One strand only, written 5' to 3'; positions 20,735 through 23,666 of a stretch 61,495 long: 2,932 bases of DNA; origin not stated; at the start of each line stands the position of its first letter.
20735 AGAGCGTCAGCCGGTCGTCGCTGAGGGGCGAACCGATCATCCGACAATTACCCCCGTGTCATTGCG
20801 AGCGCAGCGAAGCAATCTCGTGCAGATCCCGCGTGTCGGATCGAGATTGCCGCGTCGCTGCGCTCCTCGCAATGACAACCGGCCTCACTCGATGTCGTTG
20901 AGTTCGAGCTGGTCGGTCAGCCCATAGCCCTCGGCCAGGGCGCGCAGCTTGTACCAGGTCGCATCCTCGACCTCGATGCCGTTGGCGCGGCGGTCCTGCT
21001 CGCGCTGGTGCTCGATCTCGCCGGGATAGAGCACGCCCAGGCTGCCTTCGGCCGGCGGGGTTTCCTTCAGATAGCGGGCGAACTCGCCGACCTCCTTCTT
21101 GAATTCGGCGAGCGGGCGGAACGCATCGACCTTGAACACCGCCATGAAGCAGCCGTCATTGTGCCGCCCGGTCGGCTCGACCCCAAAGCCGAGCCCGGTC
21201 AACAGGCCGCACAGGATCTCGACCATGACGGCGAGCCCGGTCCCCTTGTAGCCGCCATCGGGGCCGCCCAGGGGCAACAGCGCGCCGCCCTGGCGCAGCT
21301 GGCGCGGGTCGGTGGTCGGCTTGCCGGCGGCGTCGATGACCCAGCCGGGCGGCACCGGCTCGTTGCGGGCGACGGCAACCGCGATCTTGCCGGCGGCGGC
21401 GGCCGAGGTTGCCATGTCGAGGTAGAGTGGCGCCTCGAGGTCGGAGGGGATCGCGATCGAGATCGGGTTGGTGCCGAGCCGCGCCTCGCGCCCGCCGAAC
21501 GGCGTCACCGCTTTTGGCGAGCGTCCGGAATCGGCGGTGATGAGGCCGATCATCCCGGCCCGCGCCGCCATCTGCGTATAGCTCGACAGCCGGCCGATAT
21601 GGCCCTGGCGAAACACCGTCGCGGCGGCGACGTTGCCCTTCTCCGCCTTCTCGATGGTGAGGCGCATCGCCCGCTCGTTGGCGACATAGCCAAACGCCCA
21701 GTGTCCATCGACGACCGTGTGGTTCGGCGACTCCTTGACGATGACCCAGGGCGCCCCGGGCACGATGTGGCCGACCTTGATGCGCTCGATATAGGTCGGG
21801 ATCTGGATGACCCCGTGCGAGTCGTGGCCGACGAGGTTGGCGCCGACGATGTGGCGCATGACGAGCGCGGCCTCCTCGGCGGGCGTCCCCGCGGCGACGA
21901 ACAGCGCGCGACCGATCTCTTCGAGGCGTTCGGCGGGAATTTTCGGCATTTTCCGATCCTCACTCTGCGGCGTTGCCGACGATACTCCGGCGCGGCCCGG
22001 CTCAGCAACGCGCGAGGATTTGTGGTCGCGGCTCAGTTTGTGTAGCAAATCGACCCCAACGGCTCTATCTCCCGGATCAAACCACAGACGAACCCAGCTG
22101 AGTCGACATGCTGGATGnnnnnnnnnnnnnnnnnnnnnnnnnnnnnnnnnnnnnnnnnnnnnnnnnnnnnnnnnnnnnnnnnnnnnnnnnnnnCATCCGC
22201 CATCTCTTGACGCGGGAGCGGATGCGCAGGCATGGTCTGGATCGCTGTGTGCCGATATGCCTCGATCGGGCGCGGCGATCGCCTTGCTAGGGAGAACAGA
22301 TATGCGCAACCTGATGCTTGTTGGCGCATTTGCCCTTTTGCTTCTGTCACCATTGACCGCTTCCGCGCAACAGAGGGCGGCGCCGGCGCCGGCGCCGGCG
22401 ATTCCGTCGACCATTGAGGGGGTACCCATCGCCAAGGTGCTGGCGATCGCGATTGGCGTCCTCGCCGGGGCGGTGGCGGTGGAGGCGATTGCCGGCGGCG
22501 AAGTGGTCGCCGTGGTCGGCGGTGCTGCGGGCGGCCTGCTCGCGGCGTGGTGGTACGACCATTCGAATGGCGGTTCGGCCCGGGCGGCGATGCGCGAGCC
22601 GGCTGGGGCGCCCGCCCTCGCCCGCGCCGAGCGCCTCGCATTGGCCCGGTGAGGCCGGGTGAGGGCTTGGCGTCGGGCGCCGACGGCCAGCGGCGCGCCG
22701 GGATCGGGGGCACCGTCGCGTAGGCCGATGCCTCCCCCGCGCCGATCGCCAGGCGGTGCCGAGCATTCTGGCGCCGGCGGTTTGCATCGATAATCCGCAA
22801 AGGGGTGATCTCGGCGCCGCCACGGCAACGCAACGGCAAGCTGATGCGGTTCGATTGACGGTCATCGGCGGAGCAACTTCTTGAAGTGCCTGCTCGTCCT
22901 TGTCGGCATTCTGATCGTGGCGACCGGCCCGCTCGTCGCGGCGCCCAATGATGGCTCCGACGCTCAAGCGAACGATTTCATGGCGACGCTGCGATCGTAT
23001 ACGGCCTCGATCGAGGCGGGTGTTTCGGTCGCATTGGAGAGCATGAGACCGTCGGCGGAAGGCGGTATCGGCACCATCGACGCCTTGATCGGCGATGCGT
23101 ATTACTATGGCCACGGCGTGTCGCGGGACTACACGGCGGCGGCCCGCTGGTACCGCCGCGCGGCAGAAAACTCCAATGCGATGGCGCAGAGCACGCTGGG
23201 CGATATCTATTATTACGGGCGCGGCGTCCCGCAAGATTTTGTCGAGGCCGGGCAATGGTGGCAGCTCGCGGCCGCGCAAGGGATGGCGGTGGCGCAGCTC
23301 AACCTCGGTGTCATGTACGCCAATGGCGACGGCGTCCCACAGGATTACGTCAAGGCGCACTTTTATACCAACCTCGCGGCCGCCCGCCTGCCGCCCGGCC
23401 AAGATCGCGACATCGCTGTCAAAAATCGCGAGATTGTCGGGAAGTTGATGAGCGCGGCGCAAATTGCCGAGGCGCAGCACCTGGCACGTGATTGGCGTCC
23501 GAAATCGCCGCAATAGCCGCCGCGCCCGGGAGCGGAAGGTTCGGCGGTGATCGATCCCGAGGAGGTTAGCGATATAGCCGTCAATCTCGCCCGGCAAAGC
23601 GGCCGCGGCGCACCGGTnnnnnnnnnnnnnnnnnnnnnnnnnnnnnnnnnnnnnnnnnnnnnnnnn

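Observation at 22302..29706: Two paralogous three-gene modules (glycine-zipper WWY protein + Sel1-repeat protein + ~460-aa membrane protein) immediately downstream of tRNA-Ser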

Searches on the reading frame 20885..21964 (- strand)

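Call 23: search_protein_families(library=pfam, proteins=[window:20885-21964:-], max_evalue=0.001)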
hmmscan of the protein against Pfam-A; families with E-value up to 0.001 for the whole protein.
window:20885-21964:- (359 aa): 1 family
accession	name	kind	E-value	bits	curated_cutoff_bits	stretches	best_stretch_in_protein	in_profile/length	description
PF02615.19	Ldh_2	-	3.9e-109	365.2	38.8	1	9-340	1-332/333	Malate/L-lactate dehydrogenase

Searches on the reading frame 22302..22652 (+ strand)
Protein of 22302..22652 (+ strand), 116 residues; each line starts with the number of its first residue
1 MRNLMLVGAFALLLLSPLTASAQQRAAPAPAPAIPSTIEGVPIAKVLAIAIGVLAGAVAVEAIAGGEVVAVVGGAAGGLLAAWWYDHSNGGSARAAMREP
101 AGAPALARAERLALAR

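Call 4: search_protein_families(library=pfam, proteins=[window:22302-22652:+], max_evalue=0.1)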
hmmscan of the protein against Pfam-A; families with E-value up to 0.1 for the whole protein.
window:22302-22652:+ (116 aa): 0 families

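Call 8: search_protein_families(library=ncbifam, proteins=[window:22302-22652:+], max_evalue=0.1)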
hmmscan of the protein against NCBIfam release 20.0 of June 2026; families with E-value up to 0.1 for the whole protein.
window:22302-22652:+ (116 aa): 0 families

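Call 9: search_protein_families(library=padloc, proteins=[window:22302-22652:+], max_evalue=0.1)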
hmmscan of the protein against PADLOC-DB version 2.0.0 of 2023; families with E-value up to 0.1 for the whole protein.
window:22302-22652:+ (116 aa): 0 families

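Call 95: search_protein_families(library=pfam, alignment_id=A4, max_evalue=0.05)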
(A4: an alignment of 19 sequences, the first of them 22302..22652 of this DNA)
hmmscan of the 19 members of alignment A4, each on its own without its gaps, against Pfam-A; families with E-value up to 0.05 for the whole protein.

A. member 1, window:22302-22652:+ (116 aa): 0 families

B. families by the number of members that match (of 19 scanned): 9 families
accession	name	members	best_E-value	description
PF13488.11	Gly-zipper_Omp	5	0.0014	Glycine zipper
PF05433.20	Rick_17kDa_Anti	3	0.0014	Glycine zipper 2TM domain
PF13886.12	TM7S3_TM198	3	0.0052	TM7S3/TM198-like domain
PF16083.10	Phage_holin_3_3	1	0.0044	LydA holin phage, holin superfamily III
PF05145.17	AbrB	1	0.0054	Transition state regulatory protein AbrB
PF08666.17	SAF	1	0.015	SAF domain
PF13441.11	Gly-zipper_YMGG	1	0.03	YMGG-like Gly-zipper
PF01252.23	Peptidase_A8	1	0.033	Signal peptidase (SPase) II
PF04515.18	Choline_transpo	1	0.049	Plasma-membrane choline transporter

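Call 96: search_solved_structures(query=A4, max_evalue=10)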
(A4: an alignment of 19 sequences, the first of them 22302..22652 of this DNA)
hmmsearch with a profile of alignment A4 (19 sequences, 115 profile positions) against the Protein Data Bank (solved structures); distinct sequences matched with E-value up to 10: 4.
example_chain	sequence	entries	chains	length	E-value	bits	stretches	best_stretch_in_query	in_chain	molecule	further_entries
2k1k_A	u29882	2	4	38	0.043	17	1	34-66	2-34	Ephrin type-A receptor 1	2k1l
6x65_N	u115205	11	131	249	0.065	16.4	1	48-80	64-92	Outer membrane protein, OmpA family protein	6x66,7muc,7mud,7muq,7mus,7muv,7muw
8ixk_P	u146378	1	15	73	0.29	14.3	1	1-62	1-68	Capsid protein G8P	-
9f63_A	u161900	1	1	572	2.1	11.5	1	49-90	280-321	Protein PNS1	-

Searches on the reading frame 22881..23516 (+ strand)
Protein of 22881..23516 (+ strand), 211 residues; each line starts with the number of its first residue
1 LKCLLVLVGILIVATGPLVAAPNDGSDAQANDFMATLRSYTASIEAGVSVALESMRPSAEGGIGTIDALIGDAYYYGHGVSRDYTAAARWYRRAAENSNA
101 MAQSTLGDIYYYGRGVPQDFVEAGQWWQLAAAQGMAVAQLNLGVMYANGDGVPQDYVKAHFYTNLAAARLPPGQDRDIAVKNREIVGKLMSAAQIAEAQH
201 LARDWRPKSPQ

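Call 4: search_protein_families(library=pfam, proteins=[window:22881-23516:+], max_evalue=0.1)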
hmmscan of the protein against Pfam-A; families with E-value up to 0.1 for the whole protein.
window:22881-23516:+ (211 aa): 1 family
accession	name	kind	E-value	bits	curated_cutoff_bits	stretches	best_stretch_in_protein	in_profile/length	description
PF08238.18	Sel1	-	7.5e-26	90.1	30.7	3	136-168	1-33/36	Sel1 repeat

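Call 8: search_protein_families(library=ncbifam, proteins=[window:22881-23516:+], max_evalue=0.1)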
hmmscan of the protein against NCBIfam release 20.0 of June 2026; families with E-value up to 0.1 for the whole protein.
window:22881-23516:+ (211 aa): 5 families
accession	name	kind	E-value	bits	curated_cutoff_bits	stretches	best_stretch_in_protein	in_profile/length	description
NF033786.1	phenyl_MerG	equivalog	8e-20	71.7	350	1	40-207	41-212/217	phenylmercury resistance protein MerG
NF038194.1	AlgK_TPR_lipo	equivalog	6.8e-11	41.5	700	1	67-204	301-432/448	alginate biosynthesis TPR repeat lipoprotein AlgK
NF045484.1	TransRegExoR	equivalog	2.1e-07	30.5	450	2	125-175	64-115/267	exopolysaccharide production regulator ExoR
NF047621.1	FlgprotMotXVib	equivalog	2.1e-05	24.1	330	2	107-168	79-140/211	flagellar protein MotX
NF047371.1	FlcA_CTERM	equivalog_domain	0.075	11.5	300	0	62-102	436-473/646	periplasmic flagellar collar protein FlcA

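Call 9: search_protein_families(library=padloc, proteins=[window:22881-23516:+], max_evalue=0.1)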
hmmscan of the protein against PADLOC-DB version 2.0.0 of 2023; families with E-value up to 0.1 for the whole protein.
window:22881-23516:+ (211 aa): 1 family
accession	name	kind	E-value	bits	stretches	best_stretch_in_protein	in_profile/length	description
PDLC03715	oMTase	-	0.03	10.6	1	25-133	125-228/719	orphan methyltransferase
